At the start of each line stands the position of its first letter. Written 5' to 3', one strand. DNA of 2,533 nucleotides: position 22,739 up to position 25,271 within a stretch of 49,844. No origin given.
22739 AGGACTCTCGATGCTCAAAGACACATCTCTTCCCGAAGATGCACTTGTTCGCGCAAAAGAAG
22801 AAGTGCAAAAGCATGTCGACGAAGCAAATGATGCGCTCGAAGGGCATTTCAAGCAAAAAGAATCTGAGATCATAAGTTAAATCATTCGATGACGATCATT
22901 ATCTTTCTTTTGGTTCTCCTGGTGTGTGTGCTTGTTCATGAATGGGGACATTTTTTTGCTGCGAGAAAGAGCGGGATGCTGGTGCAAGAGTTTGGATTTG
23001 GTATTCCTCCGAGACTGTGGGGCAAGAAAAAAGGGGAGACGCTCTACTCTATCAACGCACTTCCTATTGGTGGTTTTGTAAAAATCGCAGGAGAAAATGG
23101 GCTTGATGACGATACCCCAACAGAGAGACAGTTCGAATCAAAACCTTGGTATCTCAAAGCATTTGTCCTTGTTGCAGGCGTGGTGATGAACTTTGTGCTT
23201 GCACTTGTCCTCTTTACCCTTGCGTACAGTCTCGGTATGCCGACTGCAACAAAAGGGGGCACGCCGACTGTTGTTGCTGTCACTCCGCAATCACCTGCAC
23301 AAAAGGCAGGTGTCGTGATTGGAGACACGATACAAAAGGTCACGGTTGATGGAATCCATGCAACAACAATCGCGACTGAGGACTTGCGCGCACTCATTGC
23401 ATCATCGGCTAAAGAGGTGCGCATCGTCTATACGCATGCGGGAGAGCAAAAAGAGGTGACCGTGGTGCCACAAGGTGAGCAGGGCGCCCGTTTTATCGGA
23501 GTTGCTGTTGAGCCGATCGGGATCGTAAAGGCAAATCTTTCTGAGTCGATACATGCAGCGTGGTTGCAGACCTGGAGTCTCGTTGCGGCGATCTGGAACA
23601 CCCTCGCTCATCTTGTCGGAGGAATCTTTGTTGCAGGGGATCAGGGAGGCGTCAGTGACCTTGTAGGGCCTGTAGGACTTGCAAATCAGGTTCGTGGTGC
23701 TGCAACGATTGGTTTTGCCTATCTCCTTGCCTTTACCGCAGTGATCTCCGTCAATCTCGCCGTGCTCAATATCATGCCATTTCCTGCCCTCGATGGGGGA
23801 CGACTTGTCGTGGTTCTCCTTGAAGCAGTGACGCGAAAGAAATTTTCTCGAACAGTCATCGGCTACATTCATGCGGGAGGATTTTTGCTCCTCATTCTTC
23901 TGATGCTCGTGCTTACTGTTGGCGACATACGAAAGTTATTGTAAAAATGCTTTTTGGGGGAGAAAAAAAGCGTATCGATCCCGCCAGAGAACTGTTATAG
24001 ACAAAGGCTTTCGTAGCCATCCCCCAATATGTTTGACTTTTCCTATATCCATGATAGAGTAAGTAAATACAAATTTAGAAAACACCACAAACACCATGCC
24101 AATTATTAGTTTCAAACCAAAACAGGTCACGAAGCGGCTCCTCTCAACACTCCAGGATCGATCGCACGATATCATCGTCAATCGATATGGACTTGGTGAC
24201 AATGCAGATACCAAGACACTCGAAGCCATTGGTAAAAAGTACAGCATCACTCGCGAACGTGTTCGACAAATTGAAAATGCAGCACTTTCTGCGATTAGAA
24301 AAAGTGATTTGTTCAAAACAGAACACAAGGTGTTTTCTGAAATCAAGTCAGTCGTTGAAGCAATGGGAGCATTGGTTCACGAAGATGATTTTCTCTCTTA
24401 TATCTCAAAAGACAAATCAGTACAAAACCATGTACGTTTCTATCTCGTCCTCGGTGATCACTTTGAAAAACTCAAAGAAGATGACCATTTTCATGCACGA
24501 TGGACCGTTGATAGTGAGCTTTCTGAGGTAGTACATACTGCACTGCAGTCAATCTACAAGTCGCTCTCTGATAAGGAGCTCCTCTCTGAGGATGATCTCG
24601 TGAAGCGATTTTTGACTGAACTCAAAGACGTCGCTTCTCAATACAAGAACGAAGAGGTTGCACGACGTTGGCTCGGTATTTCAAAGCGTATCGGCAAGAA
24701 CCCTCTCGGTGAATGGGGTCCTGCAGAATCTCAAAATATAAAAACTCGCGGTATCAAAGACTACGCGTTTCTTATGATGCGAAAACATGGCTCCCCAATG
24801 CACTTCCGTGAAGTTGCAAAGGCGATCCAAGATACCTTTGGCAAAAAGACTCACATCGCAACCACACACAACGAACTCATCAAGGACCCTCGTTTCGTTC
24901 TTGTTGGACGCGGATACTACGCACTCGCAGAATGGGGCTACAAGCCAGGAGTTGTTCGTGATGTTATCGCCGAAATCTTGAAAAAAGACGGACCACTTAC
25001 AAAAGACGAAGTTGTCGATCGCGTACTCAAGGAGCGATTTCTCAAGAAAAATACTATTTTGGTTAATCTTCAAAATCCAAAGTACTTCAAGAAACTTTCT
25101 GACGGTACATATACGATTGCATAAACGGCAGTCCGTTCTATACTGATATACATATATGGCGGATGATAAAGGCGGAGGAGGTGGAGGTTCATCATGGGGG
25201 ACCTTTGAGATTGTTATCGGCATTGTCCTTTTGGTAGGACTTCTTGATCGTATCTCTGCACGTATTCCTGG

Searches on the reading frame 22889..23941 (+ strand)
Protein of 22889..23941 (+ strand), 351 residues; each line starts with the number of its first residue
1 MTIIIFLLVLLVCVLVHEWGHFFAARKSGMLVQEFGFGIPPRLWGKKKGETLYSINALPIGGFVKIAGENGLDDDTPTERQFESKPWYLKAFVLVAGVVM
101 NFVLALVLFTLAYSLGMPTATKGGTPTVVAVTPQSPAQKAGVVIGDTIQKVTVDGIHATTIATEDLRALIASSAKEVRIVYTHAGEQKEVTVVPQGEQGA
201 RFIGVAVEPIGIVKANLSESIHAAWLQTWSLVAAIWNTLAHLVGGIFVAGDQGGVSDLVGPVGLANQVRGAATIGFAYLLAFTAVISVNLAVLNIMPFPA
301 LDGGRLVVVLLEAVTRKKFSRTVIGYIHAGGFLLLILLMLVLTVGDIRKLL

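Call 73: search_protein_families(library=pfam, proteins=[window:22889-23941:+], max_evalue=0.00001)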
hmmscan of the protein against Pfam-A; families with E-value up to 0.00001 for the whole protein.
window:22889-23941:+ (351 aa): 2 families
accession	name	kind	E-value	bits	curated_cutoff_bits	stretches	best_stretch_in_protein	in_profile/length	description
PF02163.28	Peptidase_M50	-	1e-50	172.6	27.2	1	6-338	2-221/221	Peptidase family M50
PF17820.7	PDZ_6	-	4.8e-06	26.7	27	0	128-179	2-50/54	PDZ domain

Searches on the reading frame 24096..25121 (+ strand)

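Call 73: search_protein_families(library=pfam, proteins=[window:24096-25121:+], max_evalue=0.00001)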
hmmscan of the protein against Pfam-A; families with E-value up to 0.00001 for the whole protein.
window:24096-25121:+ (342 aa): 2 families
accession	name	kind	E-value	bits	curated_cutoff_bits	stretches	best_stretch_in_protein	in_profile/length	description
PF04545.22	Sigma70_r4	-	4.8e-12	45.7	24.1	1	15-69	1-50/50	Sigma-70, region 4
PF05066.19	HARE-HTH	-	3.3e-10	40.6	25.9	1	220-280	3-71/71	HB1, ASXL, restriction endonuclease HTH domain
